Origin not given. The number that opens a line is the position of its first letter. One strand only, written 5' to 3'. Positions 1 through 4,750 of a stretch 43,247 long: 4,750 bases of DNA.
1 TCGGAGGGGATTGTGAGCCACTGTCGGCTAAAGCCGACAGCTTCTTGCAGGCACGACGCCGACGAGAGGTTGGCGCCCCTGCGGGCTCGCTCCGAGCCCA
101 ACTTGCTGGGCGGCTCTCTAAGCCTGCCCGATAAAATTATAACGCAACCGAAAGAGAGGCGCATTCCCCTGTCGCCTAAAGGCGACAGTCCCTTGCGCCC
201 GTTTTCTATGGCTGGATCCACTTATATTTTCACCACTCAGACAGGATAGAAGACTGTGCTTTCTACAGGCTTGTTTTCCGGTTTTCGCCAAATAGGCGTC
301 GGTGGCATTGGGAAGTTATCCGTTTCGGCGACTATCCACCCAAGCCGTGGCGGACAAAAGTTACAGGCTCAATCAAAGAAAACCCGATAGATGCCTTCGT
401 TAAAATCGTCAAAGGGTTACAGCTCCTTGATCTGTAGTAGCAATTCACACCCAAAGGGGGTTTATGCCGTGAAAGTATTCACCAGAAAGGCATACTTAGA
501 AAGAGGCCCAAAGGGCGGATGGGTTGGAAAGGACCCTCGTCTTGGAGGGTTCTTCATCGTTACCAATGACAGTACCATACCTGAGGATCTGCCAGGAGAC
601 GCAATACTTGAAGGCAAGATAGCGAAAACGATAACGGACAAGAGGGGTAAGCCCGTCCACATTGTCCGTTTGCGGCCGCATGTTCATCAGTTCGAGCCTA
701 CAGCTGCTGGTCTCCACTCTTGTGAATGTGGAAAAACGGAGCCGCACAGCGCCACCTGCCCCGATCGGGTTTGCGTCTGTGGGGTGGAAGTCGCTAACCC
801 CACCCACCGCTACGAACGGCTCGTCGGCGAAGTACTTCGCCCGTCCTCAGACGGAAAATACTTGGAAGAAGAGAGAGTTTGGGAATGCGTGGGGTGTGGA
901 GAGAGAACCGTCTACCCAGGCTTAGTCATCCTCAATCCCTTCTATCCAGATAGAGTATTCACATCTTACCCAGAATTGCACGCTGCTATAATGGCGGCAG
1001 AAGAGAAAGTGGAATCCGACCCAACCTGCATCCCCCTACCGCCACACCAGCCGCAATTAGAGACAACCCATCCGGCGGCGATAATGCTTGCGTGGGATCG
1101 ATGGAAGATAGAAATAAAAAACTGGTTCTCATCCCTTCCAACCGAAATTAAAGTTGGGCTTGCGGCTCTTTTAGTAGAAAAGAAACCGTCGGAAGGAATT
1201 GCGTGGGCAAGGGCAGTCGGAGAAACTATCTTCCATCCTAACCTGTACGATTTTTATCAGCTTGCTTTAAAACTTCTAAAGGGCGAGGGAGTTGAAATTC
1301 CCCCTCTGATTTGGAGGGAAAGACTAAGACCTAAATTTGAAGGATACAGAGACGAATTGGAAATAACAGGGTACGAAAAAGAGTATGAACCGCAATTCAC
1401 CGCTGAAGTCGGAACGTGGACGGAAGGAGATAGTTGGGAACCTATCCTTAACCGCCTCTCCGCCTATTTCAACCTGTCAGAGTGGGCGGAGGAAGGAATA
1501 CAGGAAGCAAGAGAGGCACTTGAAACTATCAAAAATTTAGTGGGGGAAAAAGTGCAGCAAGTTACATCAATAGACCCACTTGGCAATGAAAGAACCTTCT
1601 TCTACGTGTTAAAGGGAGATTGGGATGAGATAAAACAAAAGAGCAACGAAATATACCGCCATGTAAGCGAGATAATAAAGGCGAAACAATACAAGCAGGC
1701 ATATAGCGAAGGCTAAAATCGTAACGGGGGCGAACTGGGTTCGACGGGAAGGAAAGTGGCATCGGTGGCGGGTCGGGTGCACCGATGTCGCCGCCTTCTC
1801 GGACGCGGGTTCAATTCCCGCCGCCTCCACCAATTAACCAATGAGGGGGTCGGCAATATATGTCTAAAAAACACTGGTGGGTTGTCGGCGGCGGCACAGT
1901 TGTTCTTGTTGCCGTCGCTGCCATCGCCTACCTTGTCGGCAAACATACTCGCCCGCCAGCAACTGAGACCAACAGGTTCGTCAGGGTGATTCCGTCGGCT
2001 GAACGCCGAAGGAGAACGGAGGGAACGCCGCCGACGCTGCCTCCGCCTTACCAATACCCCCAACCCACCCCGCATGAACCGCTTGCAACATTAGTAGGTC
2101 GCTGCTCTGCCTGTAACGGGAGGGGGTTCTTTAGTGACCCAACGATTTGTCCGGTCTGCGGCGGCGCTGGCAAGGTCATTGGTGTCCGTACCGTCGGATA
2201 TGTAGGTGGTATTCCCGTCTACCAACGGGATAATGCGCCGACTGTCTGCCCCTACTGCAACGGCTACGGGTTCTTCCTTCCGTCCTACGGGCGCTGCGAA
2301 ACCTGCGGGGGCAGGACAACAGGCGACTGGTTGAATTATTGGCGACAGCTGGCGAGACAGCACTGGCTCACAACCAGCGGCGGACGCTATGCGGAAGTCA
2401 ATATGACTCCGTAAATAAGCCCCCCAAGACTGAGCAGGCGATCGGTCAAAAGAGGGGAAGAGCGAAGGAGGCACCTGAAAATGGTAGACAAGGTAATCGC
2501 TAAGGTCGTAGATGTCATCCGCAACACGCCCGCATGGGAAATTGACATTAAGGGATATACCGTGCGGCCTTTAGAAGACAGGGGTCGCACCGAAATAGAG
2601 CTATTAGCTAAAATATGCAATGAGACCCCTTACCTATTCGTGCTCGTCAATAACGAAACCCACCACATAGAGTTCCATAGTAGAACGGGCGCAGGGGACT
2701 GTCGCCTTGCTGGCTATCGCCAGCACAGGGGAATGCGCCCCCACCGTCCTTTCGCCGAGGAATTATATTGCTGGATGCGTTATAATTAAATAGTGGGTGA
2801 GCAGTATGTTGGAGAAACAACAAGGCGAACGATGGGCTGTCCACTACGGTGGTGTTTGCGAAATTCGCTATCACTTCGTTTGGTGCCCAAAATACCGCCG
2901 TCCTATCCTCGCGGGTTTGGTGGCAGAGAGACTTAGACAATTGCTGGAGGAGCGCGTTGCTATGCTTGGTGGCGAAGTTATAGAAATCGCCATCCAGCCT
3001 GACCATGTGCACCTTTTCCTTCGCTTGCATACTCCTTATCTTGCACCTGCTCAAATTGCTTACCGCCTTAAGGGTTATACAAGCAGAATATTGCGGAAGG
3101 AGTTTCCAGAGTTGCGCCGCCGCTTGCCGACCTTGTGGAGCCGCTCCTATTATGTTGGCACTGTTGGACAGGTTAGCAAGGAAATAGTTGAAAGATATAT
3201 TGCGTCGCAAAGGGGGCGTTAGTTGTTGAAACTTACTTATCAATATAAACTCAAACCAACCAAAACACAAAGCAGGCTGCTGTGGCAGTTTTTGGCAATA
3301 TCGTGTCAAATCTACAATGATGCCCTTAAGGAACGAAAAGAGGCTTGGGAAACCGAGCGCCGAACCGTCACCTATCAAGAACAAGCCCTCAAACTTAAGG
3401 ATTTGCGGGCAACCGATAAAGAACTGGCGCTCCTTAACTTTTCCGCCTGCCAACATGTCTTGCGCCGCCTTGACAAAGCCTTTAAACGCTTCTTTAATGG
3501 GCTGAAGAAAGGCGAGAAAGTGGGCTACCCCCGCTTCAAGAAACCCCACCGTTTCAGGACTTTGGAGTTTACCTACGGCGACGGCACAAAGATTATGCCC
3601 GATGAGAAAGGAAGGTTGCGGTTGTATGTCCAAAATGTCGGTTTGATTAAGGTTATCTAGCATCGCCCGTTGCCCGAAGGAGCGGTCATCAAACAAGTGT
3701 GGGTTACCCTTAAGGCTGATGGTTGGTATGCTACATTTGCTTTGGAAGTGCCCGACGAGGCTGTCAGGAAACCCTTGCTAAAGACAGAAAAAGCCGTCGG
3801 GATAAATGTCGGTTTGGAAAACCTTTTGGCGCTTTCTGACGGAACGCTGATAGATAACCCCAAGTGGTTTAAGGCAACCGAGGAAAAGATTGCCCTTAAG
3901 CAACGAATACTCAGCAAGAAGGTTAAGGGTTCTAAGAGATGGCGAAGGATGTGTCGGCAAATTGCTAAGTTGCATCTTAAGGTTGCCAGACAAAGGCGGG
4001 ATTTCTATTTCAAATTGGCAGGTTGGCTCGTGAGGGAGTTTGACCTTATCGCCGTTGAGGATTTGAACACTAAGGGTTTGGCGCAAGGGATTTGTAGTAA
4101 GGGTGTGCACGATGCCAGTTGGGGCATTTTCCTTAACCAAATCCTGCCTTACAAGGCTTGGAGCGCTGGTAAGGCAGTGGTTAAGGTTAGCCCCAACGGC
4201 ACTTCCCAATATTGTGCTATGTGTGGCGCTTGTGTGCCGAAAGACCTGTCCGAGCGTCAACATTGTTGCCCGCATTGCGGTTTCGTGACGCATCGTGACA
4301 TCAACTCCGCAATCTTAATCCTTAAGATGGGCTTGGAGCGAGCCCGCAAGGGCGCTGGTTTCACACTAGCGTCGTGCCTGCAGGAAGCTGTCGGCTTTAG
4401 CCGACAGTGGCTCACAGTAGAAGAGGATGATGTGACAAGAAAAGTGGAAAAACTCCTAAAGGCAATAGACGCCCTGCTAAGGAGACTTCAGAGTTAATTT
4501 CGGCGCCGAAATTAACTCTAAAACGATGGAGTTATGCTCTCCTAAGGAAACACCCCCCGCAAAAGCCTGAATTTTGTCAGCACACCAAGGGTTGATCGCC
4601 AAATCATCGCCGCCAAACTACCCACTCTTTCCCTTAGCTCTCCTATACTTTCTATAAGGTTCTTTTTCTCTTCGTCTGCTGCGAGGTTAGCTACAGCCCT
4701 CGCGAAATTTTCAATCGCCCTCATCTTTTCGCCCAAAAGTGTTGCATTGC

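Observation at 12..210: ORF-less LE+RE miniature elements that keep a TATAAT box and an omega-RNA-like scaffold, with G:U-only covariation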

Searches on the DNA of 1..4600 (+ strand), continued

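Call 94: search_with_rna_model(model_id=R1, sources=[L099], max_evalue=1)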
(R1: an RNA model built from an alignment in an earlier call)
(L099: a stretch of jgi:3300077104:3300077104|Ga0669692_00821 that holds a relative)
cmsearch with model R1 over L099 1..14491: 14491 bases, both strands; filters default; matches with E-value up to 1: 1.
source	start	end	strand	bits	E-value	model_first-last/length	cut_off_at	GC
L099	4402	4497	+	98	4.4e-21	1-95/95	no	0.57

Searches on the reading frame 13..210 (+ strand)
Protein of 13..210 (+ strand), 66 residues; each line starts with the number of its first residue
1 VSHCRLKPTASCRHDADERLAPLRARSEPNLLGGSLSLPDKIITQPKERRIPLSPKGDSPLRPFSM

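Call 71: find_homologous_proteins(query=window:13-210:+, max_evalue=0.001)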
Query seq(66 aa) (66 aa): 1 proteins with E <= 0.001 among 2 candidates.
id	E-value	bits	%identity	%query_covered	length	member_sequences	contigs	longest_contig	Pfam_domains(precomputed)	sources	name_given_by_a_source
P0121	3.2e-16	77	83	71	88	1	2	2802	-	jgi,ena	jgi:hypothetical protein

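Call 72: find_encoding_contigs(protein=P0121, flank=3000, max_places=4)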
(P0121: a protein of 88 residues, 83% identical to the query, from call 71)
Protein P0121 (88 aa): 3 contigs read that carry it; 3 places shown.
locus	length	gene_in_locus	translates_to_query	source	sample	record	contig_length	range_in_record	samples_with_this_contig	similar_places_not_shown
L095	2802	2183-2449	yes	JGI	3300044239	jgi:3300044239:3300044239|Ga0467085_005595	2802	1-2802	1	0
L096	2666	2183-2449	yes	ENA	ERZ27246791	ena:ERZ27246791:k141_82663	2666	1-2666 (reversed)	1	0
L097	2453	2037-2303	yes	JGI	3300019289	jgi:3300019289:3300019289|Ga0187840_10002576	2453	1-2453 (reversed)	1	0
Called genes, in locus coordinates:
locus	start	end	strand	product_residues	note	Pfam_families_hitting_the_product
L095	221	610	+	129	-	-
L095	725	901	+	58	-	-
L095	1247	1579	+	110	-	-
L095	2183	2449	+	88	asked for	-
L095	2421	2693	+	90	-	-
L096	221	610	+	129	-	-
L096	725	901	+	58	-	-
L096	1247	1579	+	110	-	-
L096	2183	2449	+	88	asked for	-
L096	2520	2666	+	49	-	?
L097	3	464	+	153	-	?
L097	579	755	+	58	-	-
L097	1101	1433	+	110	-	-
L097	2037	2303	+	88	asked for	-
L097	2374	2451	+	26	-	?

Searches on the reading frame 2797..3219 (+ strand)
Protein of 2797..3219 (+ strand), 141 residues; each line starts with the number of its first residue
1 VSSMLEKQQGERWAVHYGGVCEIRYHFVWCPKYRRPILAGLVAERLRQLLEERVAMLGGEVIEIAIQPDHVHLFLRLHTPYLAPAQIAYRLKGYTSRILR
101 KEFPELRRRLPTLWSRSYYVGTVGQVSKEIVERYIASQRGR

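Call 13: search_protein_families(library=pfam, proteins=[window:2797-3219:+])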
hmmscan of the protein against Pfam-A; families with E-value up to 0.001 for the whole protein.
window:2797-3219:+ (141 aa): 1 family
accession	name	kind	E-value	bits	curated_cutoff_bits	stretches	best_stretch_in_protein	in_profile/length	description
PF01797.21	Y1_Tnp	-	6.1e-35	120.4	23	1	21-138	3-121/121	Transposase IS200 like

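Call 88: search_solved_structures(query=window:2797-3219:+, max_evalue=0.001, show_alignments=1)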
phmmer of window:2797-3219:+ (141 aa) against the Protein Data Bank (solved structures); distinct sequences matched with E-value up to 0.001: 8.
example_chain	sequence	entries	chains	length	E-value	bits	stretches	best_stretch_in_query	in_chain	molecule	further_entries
2ec2_A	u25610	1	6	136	1.7e-28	102.6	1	24-138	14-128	136aa long hypothetical transposase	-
2f4f_A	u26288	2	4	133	1.5e-27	99.6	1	24-138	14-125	Transposase, putative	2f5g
2a6m_A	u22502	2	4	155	2.4e-27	99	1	18-139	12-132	ISHp608 transposase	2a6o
2vhg_A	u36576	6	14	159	2.4e-27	98.9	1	18-139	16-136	TRANSPOSASE ORFA | Putative transposase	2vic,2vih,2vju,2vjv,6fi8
2xm3_A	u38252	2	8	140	4.7e-22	81.8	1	18-139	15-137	TRANSPOSASE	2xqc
2xma_A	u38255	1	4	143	5e-22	81.7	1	18-139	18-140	TRANSPOSASE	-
2xo6_A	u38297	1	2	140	1.7e-21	80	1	18-139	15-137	TRANSPOSASE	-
2fyx_A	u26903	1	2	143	1.6e-16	63.9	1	18-139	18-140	transposase, putative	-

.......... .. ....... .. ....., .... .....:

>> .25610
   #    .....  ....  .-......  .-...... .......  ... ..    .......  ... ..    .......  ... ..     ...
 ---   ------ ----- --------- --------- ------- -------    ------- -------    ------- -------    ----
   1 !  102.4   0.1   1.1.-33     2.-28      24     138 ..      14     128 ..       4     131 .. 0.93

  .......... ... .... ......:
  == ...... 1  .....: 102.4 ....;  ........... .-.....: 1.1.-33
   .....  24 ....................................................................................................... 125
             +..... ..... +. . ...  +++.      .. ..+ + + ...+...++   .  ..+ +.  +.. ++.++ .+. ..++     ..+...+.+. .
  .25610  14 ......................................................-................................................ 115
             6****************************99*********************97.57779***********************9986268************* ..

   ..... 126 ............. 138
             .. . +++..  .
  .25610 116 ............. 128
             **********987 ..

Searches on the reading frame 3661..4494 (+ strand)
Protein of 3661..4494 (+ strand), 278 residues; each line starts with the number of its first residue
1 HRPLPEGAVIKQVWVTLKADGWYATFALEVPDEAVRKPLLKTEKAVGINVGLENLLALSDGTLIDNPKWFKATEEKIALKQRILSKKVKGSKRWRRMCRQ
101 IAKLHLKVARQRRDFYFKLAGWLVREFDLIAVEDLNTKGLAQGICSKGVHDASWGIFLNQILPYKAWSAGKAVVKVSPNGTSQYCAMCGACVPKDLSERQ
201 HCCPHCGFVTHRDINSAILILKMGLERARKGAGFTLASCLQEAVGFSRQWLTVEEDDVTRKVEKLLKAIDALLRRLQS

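Call 13: search_protein_families(library=pfam, proteins=[window:3661-4494:+])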
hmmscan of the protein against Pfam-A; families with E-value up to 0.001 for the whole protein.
window:3661-4494:+ (278 aa): 2 families
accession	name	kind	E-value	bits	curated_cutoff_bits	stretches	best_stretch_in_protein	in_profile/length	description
PF01385.25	OrfB_IS605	-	2.8e-25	89.3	30.5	1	29-141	5-117/120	Probable transposase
PF07282.18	Cas12f1-like_TNB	-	4.4e-18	65.6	26.3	1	159-220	5-60/60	Cas12f1-like, TNB domain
